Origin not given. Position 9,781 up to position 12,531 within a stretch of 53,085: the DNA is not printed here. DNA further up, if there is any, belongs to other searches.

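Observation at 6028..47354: Candidate surface-protein (S-layer) glycosylation supercluster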

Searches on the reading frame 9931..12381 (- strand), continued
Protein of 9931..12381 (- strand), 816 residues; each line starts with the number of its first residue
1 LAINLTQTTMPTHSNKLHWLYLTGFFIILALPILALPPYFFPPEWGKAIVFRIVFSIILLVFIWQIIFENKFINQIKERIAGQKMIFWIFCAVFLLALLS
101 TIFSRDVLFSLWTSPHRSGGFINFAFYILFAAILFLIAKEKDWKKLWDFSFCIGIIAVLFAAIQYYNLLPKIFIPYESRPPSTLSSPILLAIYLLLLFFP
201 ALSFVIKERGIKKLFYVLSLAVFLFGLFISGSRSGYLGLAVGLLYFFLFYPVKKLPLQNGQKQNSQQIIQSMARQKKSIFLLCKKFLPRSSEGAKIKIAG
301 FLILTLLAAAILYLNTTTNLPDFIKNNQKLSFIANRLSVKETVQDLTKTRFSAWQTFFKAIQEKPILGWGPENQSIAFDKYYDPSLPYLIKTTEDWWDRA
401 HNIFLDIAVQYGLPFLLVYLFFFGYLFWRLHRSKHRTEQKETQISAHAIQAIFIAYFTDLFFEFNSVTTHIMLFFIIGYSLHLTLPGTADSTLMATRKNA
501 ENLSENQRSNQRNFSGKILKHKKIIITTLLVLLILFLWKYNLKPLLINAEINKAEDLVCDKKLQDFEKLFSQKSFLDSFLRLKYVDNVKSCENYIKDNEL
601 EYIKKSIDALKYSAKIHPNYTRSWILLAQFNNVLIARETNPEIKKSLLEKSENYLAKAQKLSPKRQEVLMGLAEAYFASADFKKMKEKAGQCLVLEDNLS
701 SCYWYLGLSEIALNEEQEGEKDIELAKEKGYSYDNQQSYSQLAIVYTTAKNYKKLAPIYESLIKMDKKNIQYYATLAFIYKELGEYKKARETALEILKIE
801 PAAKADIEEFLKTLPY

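Call 12: find_homologous_proteins(query=window:9931-12381:-, max_evalue=0.00001)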
Query window:9931-12381:- (816 aa): 248 proteins with E <= 0.00001 among 8000 candidates; the best 120 are listed.
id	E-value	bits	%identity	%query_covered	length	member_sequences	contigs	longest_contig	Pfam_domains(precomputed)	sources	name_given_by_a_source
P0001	0.0e+0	1797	100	99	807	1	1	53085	PF14559.13,PF23914.2,PF04932.21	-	-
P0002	0.0e+0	1513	86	98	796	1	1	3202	PF14559.13,PF13428.13,PF04932.21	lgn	-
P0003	8.2e-282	955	58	99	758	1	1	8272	PF04932.21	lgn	-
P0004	1.0e-280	952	57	98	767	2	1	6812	PF14559.13,PF23914.2,PF04932.21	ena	-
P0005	8.9e-275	932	57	97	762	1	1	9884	PF13428.13,PF04932.21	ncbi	-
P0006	6.8e-252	856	58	28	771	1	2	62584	PF13428.13,PF13181.13,PF07719.24,PF04932.21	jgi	-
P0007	8.0e-251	853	52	99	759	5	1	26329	PF14559.13,PF13181.13,PF04932.21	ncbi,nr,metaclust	ncbi:MAG: hypothetical protein A2463_04600 [Candidatus Staskawiczbacteria bacterium RIFOXYC2_FULL_32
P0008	1.9e-248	845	51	99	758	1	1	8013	PF14559.13,PF23914.2,PF13428.13,PF13181.13,PF04932.21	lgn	-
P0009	5.0e-248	844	51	98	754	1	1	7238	PF13428.13,PF13181.13,PF07719.24,PF04932.21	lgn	-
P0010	1.5e-241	822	50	98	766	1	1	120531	PF13428.13,PF07719.24,PF04932.21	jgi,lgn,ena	-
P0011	4.6e-241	821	49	98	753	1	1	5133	PF04932.21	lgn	-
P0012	2.5e-240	818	51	98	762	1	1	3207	PF13428.13,PF13181.13,PF07719.24,PF04932.21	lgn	-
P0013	1.3e-238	812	50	99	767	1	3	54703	PF04932.21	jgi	-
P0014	6.9e-238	810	51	94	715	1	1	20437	PF14559.13,PF13428.13,PF13181.13,PF04932.21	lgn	-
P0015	7.2e-237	807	49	99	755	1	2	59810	PF14559.13,PF13431.13,PF13428.13,PF07719.24,PF04932.21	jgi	-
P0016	7.8e-236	803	49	99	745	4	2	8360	PF13431.13,PF13428.13,PF04932.21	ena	-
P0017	1.4e-233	796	48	98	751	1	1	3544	PF04932.21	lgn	-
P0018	4.6e-232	791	49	98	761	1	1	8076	PF13428.13,PF13181.13,PF07719.24,PF04932.21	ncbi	-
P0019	1.1e-230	786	51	94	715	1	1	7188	PF14559.13,PF23914.2,PF13428.13,PF04932.21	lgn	-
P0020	8.5e-228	777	52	87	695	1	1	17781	PF13431.13,PF13428.13,PF13181.13,PF04932.21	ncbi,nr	ncbi:MAG: O-antigen ligase family protein [Candidatus Staskawiczbacteria bacterium]|nr:O-antigen lig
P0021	8.9e-227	773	49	97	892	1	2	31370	PF13431.13,PF13414.13,PF13176.13,PF13181.13,PF07719.24,PF04932.21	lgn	-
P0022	1.7e-221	756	52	89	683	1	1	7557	PF14559.13,PF13431.13,PF13428.13,PF13181.13,PF07719.24,PF04932.21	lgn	-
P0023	4.0e-212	725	47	99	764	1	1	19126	PF00515.35,PF07719.24,PF04932.21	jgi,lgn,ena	-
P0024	2.4e-211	722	48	98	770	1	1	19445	PF14559.13,PF21033.5,PF13428.13,PF04932.21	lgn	-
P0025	9.9e-210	717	47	97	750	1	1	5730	PF04932.21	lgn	-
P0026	1.4e-197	677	43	99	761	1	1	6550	PF13428.13,PF13181.13,PF07719.24,PF04932.21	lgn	-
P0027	1.3e-196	674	43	98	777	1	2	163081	PF13431.13,PF04932.21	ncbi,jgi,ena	-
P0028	6.0e-193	662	43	99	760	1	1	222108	PF21033.5,PF13428.13,PF13181.13,PF07719.24,PF04932.21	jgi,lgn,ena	-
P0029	1.6e-192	660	42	98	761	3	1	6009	PF13428.13,PF13181.13,PF07719.24,PF04932.21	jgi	-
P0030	1.0e-191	657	42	98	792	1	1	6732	PF13428.13,PF13181.13,PF07719.24,PF04932.21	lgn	-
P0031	7.4e-189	648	41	98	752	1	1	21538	PF13431.13,PF13428.13,PF13181.13,PF07719.24,PF04932.21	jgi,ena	-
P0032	9.5e-189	648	43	98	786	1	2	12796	PF04932.21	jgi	-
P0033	7.6e-188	645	43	98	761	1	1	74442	PF23914.2,PF13428.13,PF07719.24,PF04932.21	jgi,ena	-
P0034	4.6e-187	642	42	98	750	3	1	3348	PF14559.13,PF13431.13,PF13428.13,PF13181.13,PF07719.24,PF04932.21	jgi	-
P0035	1.0e-186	641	57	62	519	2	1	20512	PF13424.13,PF13428.13,PF13181.13,PF07719.24,PF04932.21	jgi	jgi:tetratricopeptide (TPR) repeat protein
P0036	1.6e-186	640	39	98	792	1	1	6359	PF04932.21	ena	-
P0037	6.6e-185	635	41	98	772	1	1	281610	PF13181.13,PF07719.24,PF04932.21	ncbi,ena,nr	ncbi:MAG: Tetratricopeptide repeat protein [Parcubacteria group bacterium Licking1014_1]|nr:MAG: Tet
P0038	1.2e-184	634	42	99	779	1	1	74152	PF25062.2,PF13181.13,PF07719.24,PF04932.21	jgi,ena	-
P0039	1.6e-184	634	43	99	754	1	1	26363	PF13428.13,PF04932.21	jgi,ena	-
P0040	5.5e-184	632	41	99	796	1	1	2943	PF14559.13,PF13431.13,PF21033.5,PF13428.13,PF13181.13,PF07719.24,PF04932.21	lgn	-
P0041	6.8e-184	632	42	98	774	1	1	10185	PF13428.13,PF13181.13,PF07719.24,PF04932.21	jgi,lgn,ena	-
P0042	1.3e-183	631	43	98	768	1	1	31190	PF14559.13,PF13431.13,PF13428.13,PF13181.13,PF07719.24,PF04932.21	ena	-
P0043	1.5e-183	630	41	98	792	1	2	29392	PF04932.21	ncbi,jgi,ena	-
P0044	4.2e-182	626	42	98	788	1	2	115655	PF21033.5,PF13428.13,PF04932.21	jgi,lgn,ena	-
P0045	8.2e-182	625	40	100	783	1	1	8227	PF07719.24,PF04932.21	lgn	-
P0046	1.2e-181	624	42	98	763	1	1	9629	PF13431.13,PF13428.13,PF04932.21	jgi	-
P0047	3.3e-181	623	41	99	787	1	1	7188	PF14559.13,PF13181.13,PF04932.21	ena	-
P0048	2.1e-180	620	40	98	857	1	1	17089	PF14559.13,PF13431.13,PF12895.14,PF13428.13,PF13181.13,PF07719.24,PF04932.21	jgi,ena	-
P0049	9.5e-180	618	41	98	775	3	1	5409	PF07719.24,PF04932.21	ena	-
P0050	1.4e-179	617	42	98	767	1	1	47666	PF14559.13,PF13431.13,PF12895.14,PF13428.13,PF13181.13,PF04932.21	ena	-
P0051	5.6e-179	615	41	98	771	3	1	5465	PF14559.13,PF23914.2,PF12895.14,PF13176.13,PF13428.13,PF13181.13,PF07719.24,PF04932.21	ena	-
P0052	1.8e-178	614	42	99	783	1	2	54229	PF14559.13,PF13431.13,PF21033.5,PF13428.13,PF13181.13,PF07719.24,PF13174.13,PF04932.21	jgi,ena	-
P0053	2.1e-178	613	42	99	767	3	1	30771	PF13431.13,PF13371.13,PF00515.35,PF13424.13,PF13428.13,PF13181.13,PF07719.24,PF13174.13,PF04932.21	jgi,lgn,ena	-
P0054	5.1e-178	612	41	61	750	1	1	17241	PF14559.13,PF13431.13,PF13428.13,PF04932.21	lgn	-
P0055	6.8e-178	612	41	99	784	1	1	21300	PF13428.13,PF07719.24,PF04932.21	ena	-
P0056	8.6e-178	611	41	98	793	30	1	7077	PF14559.13,PF13181.13,PF04932.21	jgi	-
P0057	6.4e-177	608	41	98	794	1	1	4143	PF04932.21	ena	-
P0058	2.0e-176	607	40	98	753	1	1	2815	PF13428.13,PF13181.13,PF07719.24,PF04932.21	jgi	jgi:O-antigen ligase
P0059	6.3e-176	605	40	98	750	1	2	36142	PF04932.21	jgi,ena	-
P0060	6.8e-176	605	42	98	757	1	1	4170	PF14559.13,PF23914.2,PF21033.5,PF13428.13,PF13181.13,PF07719.24,PF04932.21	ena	-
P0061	1.8e-175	604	41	98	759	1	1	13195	PF04932.21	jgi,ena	-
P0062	2.8e-175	603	42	99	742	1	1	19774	PF12895.14,PF13424.13,PF13176.13,PF13428.13,PF13181.13,PF07719.24,PF13174.13,PF04932.21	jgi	jgi:putative inorganic carbon (HCO3(-)) transporter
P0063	8.9e-175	601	40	98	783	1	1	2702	PF04932.21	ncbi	-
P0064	2.1e-174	600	39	99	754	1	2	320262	PF13431.13,PF21033.5,PF13428.13,PF13181.13,PF07719.24,PF04932.21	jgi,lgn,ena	-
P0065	2.1e-174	600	42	98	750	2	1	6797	PF04932.21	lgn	-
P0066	5.9e-174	599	40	99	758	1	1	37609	PF14559.13,PF13431.13,PF13424.13,PF13432.13,PF13428.13,PF07719.24,PF04932.21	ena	-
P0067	9.8e-174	598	40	98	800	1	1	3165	PF14559.13,PF23914.2,PF13424.13,PF13428.13,PF07719.24,PF13174.13,PF04932.21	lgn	-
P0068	1.0e-173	598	39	98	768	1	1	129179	PF14559.13,PF13431.13,PF04932.21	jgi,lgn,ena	-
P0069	1.3e-173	598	39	99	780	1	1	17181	PF13431.13,PF23914.2,PF25062.2,PF13176.13,PF13428.13,PF14559.13,PF00515.35,PF12895.14,PF13181.13,PF07719.24,PF13174.13,PF04932.21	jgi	-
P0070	3.1e-173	596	40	98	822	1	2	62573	PF23914.2,PF13176.13,PF13428.13,PF13181.13,PF07719.24,PF13174.13,PF04932.21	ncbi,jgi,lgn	-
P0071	6.5e-173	595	41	98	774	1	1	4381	PF13428.13,PF04932.21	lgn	-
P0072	2.1e-172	594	39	98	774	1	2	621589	PF14559.13,PF13414.13,PF04932.21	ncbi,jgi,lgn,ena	-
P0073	2.9e-172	593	40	95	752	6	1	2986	PF14559.13,PF13431.13,PF00515.35,PF12895.14,PF13428.13,PF07719.24,PF04932.21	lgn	-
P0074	7.1e-172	592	40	99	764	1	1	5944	PF13431.13,PF13181.13,PF04932.21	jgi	-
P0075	1.3e-171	591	41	99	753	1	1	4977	PF13181.13,PF04932.21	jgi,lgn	-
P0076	2.1e-171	590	42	99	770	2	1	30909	PF13431.13,PF07719.24,PF04932.21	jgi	-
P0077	3.6e-171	589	40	99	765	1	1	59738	PF23914.2,PF04932.21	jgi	-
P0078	7.6e-171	588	39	98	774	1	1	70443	PF14559.13,PF13431.13,PF23914.2,PF12895.14,PF13432.13,PF13428.13,PF13181.13,PF07719.24,PF04932.21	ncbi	-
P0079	1.6e-170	587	39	98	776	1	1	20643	PF13181.13,PF07719.24,PF04932.21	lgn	-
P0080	2.4e-170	587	41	98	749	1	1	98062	PF13181.13,PF07719.24,PF04932.21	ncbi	-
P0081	3.3e-170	586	40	98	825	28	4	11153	PF04932.21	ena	-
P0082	5.8e-170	585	40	98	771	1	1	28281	PF04932.21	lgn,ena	-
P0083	6.0e-170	585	39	98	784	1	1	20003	PF14559.13,PF25062.2,PF00515.35,PF12895.14,PF13428.13,PF13181.13,PF07719.24,PF13174.13,PF04932.21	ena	-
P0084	1.7e-169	584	40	95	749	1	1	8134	PF04932.21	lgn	-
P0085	3.1e-169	583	41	98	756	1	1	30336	PF23914.2,PF04932.21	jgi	jgi:putative inorganic carbon (HCO3(-)) transporter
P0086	3.6e-169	583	39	100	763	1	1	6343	PF13181.13,PF07719.24,PF04932.21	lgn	-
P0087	9.6e-169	581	39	98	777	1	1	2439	PF13431.13,PF04932.21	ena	-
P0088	1.9e-168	580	40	98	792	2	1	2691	PF13176.13,PF13428.13,PF13181.13,PF04932.21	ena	-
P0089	2.5e-168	580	41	98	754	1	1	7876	PF12895.14,PF13424.13,PF13428.13,PF13181.13,PF07719.24,PF13174.13,PF04932.21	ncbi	-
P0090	2.6e-168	580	40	99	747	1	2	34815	PF07719.24,PF04932.21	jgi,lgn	jgi:putative inorganic carbon (HCO3(-)) transporter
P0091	3.9e-168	579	40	99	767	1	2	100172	PF14559.13,PF13431.13,PF23914.2,PF13414.13,PF13428.13,PF13181.13,PF07719.24,PF04932.21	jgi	-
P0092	4.5e-168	579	40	98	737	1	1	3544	PF00515.35,PF07719.24,PF04932.21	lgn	-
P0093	4.5e-168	579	41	98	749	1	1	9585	PF13181.13,PF07719.24,PF04932.21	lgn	-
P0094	7.2e-168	579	40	99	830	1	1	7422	PF14559.13,PF12895.14,PF13428.13,PF13181.13,PF07719.24,PF04932.21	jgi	jgi:putative inorganic carbon (HCO3(-)) transporter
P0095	8.0e-168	578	39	98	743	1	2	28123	PF04932.21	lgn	-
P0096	6.0e-167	576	40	99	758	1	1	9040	PF14559.13,PF13431.13,PF13428.13,PF13181.13,PF07719.24,PF04932.21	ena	-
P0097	8.4e-167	575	38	98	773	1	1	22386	PF14559.13,PF00515.35,PF13428.13,PF13181.13,PF07719.24,PF04932.21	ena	-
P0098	1.3e-166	574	39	99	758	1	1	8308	PF14559.13,PF13431.13,PF13428.13,PF13181.13,PF07719.24,PF04932.21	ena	-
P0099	2.2e-166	574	39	99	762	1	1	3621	PF14853.13,PF13431.13,PF04932.21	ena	-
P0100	9.2e-166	572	39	99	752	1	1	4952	PF14559.13,PF21033.5,PF13428.13,PF13181.13,PF07719.24,PF04932.21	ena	-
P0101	9.8e-166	572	37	96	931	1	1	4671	PF14853.13,PF13431.13,PF23914.2,PF23300.4,PF13428.13,PF13374.13,PF14559.13,PF12895.14,PF13424.13,PF13432.13,PF07719.24,PF04932.21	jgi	-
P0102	1.0e-165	571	39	98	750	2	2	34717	PF14559.13,PF13431.13,PF13428.13,PF07719.24,PF04932.21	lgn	-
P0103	1.1e-165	571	40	98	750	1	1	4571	PF14559.13,PF13431.13,PF13428.13,PF13181.13,PF07719.24,PF04932.21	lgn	-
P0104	1.2e-165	571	39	99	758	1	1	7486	PF14559.13,PF13431.13,PF13428.13,PF13181.13,PF07719.24,PF04932.21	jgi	-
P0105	1.5e-165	571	38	98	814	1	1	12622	PF13431.13,PF04932.21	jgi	-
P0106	1.1e-164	568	41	98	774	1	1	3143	PF23914.2,PF13371.13,PF12895.14,PF13181.13,PF07719.24,PF04932.21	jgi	jgi:putative inorganic carbon (HCO3(-)) transporter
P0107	1.4e-164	568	39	99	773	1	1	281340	PF13431.13,PF23914.2,PF13428.13,PF07719.24,PF04932.21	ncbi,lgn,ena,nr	ncbi:O-antigen ligase family protein [Patescibacteria group bacterium]|nr:O-antigen ligase family pr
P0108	1.7e-164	567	39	99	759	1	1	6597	PF14559.13,PF13431.13,PF13428.13,PF07719.24,PF04932.21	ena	-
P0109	2.7e-164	567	39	95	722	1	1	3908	PF04932.21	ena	-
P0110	3.7e-164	566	39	97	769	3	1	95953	PF04932.21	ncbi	-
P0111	5.5e-164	566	38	98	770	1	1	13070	PF13431.13,PF13176.13,PF13428.13,PF04932.21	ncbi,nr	ncbi:O-antigen ligase family protein [Candidatus Parcubacteria bacterium]|nr:O-antigen ligase family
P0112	5.8e-164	566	39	98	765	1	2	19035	PF14853.13,PF13428.13,PF07719.24,PF04932.21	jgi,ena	-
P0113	1.3e-163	565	38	98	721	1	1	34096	PF13181.13,PF04932.21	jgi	-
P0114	2.1e-163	564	39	99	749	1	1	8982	PF04932.21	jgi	jgi:O-antigen ligase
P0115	2.3e-163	564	39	99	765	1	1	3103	PF13428.13,PF04932.21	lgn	-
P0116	3.7e-163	563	40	99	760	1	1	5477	PF13431.13,PF13181.13,PF04932.21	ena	-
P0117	6.4e-163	562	39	98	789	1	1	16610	PF13431.13,PF04932.21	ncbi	-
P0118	1.1e-162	561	39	61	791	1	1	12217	PF04932.21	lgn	-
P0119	1.2e-162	561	41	98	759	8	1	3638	PF13431.13,PF13181.13,PF04932.21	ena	-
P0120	1.8e-162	561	40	99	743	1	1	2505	PF14559.13,PF13431.13,PF07719.24,PF04932.21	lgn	-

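Call 13: find_encoding_contigs(protein=P0010, flank=10000, max_places=2)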
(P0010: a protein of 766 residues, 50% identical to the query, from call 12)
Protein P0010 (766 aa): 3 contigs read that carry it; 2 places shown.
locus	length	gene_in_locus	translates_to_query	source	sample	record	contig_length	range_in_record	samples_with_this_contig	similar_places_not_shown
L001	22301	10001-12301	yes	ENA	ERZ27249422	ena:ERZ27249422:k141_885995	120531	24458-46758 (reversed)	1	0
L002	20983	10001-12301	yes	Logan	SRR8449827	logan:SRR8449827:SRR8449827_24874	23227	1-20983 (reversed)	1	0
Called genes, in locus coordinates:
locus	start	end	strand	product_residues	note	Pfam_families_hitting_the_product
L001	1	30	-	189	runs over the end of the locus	PF13302:Acetyltransf_3 (weak), PF13420:Acetyltransf_4, PF00583:Acetyltransf_1, PF13673:Acetyltransf_10, PF13508:Acetyltransf_7, PF08445:FR47 (weak)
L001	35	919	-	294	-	PF01073:3Beta_HSD, PF01370:Epimerase, PF04321:RmlD_sub_bind, PF02719:Polysacc_synt_2, PF16363:GDP_Man_Dehyd, PF07993:NAD_binding_4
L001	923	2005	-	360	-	PF01041:DegT_DnrJ_EryC1, PF00155:Aminotran_1_2, PF01053:Cys_Met_Meta_PP (weak)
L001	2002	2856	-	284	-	PF01261:AP_endonuc_2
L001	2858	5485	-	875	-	PF02310:B12-binding, PF04055:Radical_SAM, PF03102:NeuB, PF08666:SAF (weak)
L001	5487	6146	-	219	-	PF02348:CTP_transf_3, PF12804:NTP_transf_3 (weak)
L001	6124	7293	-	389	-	PF01041:DegT_DnrJ_EryC1, PF01053:Cys_Met_Meta_PP, PF00155:Aminotran_1_2, PF00266:Aminotran_5, PF01212:Beta_elim_lyase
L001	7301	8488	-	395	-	PF00465:Fe-ADH, PF13685:Fe-ADH_2 (weak), PF25137:ADH_Fe_C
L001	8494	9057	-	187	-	PF20221:DUF6580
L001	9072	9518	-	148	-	PF14478:DUF4430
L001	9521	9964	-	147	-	PF01467:CTP_transf_like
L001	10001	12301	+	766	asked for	PF04932:Wzy_C, PF13428:TPR_14 (faint), PF07719:TPR_2 (faint)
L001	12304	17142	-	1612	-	PF13620:CarboxypepD_reg (weak), PF00041:fn3 (weak)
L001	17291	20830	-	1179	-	-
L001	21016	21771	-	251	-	-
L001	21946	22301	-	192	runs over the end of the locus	PF04542:Sigma70_r2 (faint), PF04545:Sigma70_r4 (weak), PF08281:Sigma70_r4_2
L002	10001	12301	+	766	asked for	PF04932:Wzy_C, PF13428:TPR_14 (faint), PF07719:TPR_2 (faint)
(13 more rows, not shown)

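Call 14: find_encoding_contigs(protein=P0037, flank=10000, max_places=2)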
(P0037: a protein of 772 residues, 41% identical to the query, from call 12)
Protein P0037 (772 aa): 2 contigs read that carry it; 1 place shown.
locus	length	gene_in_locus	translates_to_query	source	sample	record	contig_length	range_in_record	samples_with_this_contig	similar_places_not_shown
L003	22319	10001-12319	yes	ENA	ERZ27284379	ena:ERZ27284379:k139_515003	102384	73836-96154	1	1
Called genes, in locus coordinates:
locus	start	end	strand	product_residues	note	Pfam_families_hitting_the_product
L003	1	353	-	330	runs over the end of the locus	PF00535:Glycos_transf_2, PF13641:Glyco_tranf_2_3 (weak)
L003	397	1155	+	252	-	PF13578:Methyltransf_24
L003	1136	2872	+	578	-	PF00483:NTP_transferase, PF04321:RmlD_sub_bind, PF01073:3Beta_HSD, PF01370:Epimerase, PF02719:Polysacc_synt_2, PF16363:GDP_Man_Dehyd, PF07993:NAD_binding_4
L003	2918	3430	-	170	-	PF00293:NUDIX (faint)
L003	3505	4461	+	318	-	PF00106:adh_short (weak), PF01073:3Beta_HSD, PF01370:Epimerase, PF02719:Polysacc_synt_2, PF04321:RmlD_sub_bind, PF07993:NAD_binding_4 (faint), PF16363:GDP_Man_Dehyd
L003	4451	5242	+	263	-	PF00456:Transketolase_N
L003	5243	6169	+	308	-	PF02779:Transket_pyr, PF02780:Transketolase_C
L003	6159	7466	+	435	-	PF00266:Aminotran_5, PF01041:DegT_DnrJ_EryC1, PF00155:Aminotran_1_2 (faint), PF01053:Cys_Met_Meta_PP (weak)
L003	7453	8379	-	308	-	-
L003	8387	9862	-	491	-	PF01943:Polysacc_synt, PF13440:Polysacc_synt_3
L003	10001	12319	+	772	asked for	PF04932:Wzy_C, PF13181:TPR_8 (faint), PF07719:TPR_2 (faint)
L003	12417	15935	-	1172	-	-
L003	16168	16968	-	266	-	-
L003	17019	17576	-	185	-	PF04542:Sigma70_r2, PF04545:Sigma70_r4, PF08281:Sigma70_r4_2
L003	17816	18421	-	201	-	PF08220:HTH_DeoR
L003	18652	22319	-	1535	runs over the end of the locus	PF00932:LTD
